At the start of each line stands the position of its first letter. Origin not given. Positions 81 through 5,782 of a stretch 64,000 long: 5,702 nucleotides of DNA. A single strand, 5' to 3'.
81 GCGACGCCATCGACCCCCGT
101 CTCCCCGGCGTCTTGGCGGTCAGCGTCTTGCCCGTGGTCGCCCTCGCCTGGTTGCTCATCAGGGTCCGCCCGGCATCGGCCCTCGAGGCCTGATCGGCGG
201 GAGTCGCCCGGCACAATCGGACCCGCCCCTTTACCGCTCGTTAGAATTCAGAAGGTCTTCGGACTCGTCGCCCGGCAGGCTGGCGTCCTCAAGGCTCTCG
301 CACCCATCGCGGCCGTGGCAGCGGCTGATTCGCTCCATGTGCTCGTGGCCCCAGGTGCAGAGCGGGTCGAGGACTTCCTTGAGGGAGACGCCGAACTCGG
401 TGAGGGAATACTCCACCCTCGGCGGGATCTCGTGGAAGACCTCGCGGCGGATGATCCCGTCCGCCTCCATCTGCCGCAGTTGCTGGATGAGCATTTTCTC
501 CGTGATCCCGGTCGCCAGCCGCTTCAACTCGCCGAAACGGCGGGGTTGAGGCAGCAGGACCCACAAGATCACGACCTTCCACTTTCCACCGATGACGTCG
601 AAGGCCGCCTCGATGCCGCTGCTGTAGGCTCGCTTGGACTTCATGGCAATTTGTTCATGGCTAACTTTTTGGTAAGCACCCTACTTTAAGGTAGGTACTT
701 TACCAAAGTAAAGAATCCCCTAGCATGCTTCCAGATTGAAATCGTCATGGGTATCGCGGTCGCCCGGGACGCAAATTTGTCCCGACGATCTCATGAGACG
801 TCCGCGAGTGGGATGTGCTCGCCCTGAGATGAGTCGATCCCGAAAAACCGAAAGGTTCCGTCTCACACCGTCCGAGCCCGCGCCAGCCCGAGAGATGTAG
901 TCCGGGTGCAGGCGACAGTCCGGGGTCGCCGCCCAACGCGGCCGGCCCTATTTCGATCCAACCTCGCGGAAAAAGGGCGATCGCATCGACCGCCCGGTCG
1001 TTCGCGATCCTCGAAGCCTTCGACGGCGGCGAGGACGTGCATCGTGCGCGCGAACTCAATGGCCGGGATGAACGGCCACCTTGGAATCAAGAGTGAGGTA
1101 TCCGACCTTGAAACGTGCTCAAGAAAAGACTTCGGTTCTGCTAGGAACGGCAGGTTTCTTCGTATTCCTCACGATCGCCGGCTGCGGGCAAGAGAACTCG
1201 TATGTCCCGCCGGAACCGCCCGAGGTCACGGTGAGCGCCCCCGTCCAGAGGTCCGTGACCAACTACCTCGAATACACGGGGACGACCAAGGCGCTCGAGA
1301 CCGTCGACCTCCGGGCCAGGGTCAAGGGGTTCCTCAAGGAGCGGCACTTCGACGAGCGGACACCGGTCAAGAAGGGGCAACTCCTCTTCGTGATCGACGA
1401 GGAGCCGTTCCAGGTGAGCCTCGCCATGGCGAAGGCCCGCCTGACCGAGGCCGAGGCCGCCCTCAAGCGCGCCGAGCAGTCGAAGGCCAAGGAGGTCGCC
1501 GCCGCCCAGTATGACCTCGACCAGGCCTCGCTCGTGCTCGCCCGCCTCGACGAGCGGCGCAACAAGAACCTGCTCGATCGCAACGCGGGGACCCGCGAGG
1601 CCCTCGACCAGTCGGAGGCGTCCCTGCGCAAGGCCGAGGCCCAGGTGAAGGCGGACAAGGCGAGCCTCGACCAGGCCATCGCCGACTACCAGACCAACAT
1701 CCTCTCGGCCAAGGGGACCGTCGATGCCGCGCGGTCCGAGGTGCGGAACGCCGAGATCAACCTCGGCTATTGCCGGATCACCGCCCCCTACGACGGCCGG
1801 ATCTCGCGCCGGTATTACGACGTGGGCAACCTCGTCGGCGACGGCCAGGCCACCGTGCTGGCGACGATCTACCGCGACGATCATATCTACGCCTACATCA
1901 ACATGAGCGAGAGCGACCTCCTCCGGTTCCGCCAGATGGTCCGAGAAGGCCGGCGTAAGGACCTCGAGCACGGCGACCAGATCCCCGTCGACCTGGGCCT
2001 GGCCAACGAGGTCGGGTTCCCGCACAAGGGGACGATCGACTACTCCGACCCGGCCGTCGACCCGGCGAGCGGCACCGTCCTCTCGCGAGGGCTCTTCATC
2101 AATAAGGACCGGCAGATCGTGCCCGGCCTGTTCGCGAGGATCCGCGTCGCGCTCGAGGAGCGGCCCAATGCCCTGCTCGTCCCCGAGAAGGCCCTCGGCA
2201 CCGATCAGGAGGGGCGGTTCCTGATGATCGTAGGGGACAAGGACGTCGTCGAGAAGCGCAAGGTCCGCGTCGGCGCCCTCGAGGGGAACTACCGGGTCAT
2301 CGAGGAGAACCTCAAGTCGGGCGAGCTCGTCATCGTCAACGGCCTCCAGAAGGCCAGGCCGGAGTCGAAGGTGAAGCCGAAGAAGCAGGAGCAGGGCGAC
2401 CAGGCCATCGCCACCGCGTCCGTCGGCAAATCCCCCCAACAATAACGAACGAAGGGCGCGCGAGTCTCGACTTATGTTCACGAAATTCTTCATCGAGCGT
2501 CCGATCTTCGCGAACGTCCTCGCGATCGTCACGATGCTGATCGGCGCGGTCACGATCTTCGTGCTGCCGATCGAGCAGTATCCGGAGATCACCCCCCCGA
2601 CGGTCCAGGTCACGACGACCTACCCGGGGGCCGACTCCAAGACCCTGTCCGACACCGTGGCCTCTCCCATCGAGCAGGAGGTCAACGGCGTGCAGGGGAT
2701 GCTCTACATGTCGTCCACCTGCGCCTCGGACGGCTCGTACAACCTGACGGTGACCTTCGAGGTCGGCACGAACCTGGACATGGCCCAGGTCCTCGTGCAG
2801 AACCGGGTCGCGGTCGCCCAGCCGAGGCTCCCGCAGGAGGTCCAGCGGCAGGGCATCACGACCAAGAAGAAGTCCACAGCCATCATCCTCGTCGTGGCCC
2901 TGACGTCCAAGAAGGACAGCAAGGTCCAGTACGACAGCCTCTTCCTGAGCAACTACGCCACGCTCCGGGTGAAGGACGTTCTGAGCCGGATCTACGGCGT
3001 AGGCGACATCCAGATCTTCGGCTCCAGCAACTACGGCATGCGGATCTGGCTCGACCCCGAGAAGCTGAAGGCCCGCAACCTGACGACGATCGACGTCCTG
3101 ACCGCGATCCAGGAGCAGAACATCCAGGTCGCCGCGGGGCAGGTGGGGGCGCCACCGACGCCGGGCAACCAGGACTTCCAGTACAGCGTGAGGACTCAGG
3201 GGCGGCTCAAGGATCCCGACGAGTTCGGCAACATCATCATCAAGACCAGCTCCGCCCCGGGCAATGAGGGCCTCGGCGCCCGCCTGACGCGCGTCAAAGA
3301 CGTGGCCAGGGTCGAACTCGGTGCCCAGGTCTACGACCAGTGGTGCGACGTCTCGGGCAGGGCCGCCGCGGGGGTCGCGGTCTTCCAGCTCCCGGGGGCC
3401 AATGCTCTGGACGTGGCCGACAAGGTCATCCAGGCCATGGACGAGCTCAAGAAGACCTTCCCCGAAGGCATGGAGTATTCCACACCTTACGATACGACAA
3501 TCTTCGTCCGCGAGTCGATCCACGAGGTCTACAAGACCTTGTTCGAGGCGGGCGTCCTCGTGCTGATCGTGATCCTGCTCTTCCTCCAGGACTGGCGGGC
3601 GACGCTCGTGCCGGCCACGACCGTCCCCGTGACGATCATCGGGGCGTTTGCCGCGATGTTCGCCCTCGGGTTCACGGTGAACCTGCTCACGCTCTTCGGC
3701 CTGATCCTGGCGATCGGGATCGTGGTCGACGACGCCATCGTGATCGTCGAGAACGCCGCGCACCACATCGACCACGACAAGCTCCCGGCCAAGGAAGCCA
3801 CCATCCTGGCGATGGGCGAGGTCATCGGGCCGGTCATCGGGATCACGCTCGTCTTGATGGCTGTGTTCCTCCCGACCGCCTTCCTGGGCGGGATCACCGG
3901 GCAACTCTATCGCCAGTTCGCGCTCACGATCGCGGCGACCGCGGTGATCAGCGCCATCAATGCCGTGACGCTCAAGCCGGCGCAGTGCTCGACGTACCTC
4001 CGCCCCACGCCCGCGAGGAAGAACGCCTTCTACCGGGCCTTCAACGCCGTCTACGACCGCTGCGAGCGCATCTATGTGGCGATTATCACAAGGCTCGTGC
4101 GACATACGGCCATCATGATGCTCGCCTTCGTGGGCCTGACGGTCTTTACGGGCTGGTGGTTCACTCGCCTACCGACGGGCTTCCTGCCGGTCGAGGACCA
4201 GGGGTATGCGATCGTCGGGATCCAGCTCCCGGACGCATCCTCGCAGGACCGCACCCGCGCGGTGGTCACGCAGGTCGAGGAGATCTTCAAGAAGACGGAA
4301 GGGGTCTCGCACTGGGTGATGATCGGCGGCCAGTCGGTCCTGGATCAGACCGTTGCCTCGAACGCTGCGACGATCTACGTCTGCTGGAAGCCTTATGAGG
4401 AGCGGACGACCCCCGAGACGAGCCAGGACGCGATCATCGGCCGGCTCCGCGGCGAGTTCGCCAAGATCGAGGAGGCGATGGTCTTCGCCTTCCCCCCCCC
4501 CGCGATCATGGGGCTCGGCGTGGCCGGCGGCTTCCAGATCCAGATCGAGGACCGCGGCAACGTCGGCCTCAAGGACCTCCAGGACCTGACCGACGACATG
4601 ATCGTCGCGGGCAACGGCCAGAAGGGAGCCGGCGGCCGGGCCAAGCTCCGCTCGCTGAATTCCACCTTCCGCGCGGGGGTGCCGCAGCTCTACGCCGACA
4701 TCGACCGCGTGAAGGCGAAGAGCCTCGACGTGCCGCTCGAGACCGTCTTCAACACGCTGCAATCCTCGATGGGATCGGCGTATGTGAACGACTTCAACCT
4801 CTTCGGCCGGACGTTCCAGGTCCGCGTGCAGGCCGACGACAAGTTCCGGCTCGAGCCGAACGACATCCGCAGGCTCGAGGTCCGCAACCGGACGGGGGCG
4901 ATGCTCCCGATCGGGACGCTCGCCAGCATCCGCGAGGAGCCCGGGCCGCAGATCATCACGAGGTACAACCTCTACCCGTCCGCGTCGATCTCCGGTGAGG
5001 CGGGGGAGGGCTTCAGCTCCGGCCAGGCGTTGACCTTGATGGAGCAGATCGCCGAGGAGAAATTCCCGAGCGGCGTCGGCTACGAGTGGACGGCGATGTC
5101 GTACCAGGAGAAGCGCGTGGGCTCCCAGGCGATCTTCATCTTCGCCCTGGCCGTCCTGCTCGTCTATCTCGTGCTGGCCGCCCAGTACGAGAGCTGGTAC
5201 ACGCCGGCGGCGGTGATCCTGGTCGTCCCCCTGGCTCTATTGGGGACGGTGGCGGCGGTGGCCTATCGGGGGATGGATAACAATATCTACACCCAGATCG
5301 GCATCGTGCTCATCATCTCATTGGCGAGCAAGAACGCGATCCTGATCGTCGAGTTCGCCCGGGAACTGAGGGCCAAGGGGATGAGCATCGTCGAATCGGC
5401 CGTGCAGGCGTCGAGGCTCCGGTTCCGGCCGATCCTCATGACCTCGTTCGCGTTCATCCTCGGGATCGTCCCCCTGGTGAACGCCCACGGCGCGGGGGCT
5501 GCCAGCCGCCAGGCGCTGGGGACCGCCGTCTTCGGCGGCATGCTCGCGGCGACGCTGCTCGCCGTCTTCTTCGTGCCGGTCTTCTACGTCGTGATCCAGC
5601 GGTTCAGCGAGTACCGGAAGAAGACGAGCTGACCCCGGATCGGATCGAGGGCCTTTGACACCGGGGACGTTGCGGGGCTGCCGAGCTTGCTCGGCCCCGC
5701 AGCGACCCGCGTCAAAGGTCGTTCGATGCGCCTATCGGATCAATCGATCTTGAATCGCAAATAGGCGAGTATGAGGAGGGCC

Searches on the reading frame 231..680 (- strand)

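Call 48: search_protein_families(library=pfam, proteins=[window:231-680:-], max_evalue=0.0001)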
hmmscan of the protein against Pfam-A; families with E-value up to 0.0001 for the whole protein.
window:231-680:- (149 aa): 1 family
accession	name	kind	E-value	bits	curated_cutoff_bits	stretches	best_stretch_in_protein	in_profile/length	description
PF01638.23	HxlR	-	9.9e-33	112.3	20.8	1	29-117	1-89/91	HxlR-like helix-turn-helix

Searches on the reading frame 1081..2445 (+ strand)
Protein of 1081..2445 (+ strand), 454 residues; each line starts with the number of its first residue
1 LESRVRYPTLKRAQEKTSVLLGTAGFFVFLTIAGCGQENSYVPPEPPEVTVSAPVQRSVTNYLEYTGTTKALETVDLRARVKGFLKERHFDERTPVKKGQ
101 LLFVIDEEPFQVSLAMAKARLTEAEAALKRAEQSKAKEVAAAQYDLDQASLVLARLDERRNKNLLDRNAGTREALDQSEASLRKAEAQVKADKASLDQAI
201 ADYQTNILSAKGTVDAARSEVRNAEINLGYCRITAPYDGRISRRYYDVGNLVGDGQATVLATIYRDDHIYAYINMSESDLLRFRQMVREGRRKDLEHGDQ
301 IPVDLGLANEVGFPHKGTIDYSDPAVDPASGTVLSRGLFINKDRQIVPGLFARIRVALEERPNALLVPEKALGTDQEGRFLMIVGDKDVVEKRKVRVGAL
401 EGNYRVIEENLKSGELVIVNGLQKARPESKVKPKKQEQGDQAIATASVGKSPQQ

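Call 48: search_protein_families(library=pfam, proteins=[window:1081-2445:+], max_evalue=0.0001)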
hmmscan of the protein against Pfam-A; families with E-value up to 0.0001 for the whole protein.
window:1081-2445:+ (454 aa): 2 families
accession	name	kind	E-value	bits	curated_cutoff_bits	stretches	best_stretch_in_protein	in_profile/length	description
PF16576.10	HlyD_D23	-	1.3e-08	34.9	30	1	74-352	19-214/214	Barrel-sandwich domain of CusB or HlyD membrane-fusion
PF13437.12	HlyD_3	-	6.7e-08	33.7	22.2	0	233-333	2-87/106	HlyD family secretion protein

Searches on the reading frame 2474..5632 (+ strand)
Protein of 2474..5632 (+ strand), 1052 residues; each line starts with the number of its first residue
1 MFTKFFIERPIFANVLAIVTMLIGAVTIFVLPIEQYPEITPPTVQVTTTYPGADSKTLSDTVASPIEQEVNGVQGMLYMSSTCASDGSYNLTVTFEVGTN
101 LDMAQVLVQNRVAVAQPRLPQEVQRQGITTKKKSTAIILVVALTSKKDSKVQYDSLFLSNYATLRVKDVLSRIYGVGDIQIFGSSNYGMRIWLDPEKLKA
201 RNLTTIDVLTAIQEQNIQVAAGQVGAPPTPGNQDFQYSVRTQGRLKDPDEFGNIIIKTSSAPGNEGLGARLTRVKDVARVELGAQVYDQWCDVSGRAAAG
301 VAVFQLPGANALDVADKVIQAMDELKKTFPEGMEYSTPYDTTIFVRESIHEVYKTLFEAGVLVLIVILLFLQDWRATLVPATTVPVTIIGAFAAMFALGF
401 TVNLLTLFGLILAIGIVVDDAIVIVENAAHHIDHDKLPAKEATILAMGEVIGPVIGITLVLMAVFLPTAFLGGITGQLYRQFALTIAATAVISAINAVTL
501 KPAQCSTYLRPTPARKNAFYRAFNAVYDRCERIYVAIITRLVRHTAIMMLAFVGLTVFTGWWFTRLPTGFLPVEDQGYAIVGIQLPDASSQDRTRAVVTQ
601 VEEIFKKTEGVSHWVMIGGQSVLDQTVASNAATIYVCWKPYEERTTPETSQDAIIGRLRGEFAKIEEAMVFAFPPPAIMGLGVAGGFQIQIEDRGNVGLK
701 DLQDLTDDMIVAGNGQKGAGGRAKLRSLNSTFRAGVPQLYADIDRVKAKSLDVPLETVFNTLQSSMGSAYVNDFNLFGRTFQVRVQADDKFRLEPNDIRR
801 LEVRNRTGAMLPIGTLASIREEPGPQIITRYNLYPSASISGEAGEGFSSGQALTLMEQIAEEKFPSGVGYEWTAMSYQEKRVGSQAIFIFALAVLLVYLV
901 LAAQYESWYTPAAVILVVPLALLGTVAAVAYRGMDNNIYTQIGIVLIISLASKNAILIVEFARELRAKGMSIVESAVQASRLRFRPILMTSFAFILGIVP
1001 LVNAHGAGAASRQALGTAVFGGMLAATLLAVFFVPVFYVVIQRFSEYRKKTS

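Call 48: search_protein_families(library=pfam, proteins=[window:2474-5632:+], max_evalue=0.0001)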
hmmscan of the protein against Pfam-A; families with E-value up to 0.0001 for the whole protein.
window:2474-5632:+ (1052 aa): 1 family
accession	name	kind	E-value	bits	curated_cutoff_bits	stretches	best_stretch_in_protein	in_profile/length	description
PF00873.25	ACR_tran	-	0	1136.5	28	1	3-1041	2-1020/1021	AcrB/AcrD/AcrF family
